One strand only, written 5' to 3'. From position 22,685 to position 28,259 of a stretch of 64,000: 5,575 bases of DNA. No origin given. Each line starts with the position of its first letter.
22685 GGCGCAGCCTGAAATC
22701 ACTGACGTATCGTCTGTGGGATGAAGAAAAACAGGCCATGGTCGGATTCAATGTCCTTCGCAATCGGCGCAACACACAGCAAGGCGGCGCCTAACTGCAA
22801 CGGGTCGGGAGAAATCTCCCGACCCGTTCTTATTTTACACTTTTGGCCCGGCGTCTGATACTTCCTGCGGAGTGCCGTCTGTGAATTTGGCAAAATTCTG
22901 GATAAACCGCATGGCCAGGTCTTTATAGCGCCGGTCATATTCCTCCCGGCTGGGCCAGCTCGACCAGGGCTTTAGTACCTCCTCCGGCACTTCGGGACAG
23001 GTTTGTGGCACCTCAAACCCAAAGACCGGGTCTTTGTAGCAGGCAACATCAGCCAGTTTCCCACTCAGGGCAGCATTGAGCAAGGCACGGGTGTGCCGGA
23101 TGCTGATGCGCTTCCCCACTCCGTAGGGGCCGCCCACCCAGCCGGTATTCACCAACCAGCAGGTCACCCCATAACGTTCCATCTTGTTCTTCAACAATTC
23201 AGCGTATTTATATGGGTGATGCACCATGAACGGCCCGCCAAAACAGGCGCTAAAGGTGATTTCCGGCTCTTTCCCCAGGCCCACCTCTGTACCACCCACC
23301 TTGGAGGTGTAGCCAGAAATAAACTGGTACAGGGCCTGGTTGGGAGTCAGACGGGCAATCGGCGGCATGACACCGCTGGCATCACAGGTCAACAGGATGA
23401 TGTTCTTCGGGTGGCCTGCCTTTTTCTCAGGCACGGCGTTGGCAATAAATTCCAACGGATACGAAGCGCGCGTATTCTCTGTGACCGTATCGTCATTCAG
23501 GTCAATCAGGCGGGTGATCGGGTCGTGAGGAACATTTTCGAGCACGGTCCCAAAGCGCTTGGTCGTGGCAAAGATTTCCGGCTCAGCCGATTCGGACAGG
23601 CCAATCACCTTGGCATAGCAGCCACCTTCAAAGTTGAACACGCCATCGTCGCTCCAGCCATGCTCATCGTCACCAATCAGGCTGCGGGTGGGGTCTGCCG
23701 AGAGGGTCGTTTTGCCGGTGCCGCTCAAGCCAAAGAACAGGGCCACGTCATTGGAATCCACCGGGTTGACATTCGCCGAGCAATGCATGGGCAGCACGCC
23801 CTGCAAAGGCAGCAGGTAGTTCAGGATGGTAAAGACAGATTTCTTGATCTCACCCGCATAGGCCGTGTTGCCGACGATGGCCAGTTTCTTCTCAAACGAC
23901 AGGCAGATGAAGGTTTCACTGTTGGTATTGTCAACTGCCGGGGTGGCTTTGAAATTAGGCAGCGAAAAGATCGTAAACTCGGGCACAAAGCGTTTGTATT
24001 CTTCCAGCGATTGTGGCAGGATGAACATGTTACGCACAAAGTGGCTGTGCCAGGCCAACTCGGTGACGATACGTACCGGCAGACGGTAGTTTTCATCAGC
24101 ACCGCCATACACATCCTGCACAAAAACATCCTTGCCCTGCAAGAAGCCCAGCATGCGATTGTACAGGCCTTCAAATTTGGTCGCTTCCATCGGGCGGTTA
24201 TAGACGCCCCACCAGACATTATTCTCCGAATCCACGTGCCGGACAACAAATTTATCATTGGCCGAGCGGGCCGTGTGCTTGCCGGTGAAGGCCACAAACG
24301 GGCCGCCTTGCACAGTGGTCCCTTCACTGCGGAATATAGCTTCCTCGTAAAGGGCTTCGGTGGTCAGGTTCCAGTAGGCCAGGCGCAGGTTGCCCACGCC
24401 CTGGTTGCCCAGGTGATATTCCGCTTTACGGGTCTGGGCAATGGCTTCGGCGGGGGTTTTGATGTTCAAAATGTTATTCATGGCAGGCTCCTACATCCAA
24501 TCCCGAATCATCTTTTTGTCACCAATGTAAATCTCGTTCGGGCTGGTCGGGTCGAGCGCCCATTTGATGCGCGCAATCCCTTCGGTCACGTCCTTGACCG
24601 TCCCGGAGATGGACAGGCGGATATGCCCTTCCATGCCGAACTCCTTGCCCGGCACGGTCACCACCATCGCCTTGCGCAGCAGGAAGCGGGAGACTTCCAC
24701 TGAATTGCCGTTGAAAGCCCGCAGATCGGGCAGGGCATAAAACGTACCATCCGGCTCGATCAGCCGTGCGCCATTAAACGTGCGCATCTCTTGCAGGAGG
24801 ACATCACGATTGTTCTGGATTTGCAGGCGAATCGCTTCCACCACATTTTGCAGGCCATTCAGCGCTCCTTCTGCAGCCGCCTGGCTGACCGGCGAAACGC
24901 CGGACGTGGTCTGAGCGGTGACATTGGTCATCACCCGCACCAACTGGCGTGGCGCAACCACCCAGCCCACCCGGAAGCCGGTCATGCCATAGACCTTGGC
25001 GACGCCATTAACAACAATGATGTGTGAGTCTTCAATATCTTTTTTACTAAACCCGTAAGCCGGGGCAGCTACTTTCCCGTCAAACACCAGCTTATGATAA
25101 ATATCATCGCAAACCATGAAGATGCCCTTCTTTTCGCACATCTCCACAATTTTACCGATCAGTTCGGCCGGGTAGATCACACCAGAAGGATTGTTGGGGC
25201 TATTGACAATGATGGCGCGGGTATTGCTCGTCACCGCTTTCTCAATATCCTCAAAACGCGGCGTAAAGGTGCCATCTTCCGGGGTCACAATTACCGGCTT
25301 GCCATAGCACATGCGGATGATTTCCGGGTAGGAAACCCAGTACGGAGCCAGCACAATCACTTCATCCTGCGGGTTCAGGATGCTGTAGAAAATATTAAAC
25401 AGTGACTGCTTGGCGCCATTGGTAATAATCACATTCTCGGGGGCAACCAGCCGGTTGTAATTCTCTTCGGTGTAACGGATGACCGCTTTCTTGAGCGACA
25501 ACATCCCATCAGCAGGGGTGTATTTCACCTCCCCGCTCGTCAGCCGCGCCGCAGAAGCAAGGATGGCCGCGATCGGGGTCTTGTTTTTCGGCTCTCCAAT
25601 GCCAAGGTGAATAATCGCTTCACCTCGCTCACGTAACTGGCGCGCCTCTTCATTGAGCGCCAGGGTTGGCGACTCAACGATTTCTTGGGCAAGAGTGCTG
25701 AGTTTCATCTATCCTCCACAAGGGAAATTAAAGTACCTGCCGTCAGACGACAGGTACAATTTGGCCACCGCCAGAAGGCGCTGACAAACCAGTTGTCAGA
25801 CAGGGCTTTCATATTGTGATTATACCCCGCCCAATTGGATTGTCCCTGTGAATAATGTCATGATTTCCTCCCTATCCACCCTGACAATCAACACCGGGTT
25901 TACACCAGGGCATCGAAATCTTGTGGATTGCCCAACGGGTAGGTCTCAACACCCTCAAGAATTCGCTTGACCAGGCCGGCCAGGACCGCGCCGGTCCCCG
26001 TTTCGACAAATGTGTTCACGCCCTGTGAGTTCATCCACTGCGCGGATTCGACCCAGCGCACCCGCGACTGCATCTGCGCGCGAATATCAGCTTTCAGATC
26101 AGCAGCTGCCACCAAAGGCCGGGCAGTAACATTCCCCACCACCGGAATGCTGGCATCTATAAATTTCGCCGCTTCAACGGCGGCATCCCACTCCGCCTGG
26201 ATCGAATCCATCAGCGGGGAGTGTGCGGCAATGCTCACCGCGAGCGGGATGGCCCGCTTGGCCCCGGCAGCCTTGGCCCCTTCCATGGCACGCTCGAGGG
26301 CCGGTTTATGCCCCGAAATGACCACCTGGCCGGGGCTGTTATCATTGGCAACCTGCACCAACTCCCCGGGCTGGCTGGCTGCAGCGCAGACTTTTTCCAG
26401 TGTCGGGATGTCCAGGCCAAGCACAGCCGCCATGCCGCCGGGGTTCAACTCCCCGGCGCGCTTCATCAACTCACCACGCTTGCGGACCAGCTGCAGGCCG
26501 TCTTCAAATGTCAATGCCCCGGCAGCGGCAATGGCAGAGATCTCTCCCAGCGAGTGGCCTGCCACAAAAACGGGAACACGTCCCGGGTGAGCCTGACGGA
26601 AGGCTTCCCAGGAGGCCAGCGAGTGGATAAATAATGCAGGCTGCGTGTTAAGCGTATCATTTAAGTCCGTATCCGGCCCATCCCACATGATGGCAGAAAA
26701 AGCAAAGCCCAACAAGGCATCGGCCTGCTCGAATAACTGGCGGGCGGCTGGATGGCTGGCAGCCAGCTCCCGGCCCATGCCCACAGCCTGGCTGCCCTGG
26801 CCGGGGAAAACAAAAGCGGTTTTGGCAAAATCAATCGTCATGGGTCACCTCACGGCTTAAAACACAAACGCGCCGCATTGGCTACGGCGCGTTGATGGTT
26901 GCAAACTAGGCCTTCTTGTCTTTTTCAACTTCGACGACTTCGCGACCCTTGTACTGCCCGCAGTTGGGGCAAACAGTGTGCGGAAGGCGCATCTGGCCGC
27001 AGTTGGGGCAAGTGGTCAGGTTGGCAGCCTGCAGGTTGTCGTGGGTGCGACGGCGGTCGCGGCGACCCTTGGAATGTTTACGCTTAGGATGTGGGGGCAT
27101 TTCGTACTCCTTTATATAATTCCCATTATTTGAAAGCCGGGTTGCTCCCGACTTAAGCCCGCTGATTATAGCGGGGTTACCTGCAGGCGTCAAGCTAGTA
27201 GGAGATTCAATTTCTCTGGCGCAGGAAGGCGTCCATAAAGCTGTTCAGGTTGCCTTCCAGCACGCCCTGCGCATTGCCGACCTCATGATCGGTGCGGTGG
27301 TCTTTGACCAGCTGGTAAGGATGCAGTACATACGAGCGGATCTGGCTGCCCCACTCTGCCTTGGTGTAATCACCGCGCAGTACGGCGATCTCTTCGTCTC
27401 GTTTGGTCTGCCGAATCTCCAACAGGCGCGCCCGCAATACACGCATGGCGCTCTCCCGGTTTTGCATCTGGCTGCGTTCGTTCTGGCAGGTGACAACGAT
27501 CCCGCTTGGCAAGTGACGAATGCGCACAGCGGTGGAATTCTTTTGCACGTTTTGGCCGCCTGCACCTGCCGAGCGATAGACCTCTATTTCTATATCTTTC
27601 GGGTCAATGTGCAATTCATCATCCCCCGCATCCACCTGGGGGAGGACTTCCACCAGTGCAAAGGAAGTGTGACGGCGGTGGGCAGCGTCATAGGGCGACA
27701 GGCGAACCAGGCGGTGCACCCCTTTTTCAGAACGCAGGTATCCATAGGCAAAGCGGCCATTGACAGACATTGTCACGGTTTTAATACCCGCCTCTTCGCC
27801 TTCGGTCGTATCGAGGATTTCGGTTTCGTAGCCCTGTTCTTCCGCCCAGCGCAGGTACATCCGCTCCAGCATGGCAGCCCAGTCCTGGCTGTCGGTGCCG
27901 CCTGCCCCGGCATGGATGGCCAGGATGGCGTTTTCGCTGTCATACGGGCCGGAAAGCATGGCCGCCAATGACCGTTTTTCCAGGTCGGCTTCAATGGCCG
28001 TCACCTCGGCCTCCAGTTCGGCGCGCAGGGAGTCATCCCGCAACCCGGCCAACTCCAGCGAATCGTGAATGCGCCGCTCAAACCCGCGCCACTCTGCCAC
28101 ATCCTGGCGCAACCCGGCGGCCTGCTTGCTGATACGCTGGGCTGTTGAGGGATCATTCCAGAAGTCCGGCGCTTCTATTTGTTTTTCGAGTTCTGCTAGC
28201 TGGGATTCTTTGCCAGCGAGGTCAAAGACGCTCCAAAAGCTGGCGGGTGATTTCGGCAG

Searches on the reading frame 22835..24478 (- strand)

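Call 41: search_protein_families(library=pfam, proteins=[window:22835-24478:-], max_evalue=0.00001)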
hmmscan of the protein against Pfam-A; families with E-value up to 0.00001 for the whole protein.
window:22835-24478:- (547 aa): 1 family
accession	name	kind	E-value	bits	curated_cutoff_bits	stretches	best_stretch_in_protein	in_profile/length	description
PF01293.25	PEPCK_ATP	-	1.9e-208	693.3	26.5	1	34-500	3-465/465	Phosphoenolpyruvate carboxykinase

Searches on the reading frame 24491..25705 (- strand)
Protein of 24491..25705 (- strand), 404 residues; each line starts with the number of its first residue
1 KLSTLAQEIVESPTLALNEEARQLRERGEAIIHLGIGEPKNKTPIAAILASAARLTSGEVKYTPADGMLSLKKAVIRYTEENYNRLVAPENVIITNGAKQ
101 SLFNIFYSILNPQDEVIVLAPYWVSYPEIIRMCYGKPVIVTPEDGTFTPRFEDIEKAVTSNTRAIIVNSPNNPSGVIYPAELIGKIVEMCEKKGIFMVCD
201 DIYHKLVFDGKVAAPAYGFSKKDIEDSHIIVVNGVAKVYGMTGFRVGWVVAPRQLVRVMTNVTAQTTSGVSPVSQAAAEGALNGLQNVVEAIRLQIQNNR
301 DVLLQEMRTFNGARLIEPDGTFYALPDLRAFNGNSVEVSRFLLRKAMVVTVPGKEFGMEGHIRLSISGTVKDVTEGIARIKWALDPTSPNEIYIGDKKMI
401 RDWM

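Call 41: search_protein_families(library=pfam, proteins=[window:24491-25705:-], max_evalue=0.00001)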
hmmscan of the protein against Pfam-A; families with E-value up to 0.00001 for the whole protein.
window:24491-25705:- (404 aa): 2 families
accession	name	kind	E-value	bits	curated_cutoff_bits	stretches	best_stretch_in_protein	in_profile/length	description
PF00155.27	Aminotran_1_2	-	1.4e-63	215.7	19.7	1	31-380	3-361/361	Aminotransferase class I and II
PF01041.23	DegT_DnrJ_EryC1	-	9.7e-07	28.8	19.8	1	107-197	58-142/360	DegT/DnrJ/EryC1/StrS aminotransferase family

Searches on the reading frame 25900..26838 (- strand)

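Call 41: search_protein_families(library=pfam, proteins=[window:25900-26838:-], max_evalue=0.00001)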
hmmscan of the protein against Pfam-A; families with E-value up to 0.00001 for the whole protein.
window:25900-26838:- (312 aa): 1 family
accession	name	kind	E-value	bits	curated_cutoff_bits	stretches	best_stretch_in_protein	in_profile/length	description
PF00698.26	Acyl_transf_1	-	2.2e-38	133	32.7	1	9-295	2-280/319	Acyl transferase domain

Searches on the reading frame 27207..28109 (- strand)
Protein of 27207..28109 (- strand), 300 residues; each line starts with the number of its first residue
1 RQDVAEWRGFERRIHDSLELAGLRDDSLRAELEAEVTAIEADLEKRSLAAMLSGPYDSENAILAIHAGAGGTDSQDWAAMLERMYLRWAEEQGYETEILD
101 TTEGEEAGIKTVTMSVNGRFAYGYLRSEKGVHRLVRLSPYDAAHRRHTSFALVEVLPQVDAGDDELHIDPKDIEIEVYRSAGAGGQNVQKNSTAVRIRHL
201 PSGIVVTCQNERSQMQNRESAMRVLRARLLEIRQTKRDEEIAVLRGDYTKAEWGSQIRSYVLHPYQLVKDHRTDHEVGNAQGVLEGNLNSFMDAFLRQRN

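Call 41: search_protein_families(library=pfam, proteins=[window:27207-28109:-], max_evalue=0.00001)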
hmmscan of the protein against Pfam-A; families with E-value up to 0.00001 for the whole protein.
window:27207-28109:- (300 aa): 2 families
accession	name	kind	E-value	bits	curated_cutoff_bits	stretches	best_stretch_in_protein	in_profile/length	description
PF03462.23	PCRF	-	1.6e-47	162.3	24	1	4-153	41-194/194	PCRF domain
PF00472.26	RF-1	-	6.8e-39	132.9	35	1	165-272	4-116/116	RF-1 domain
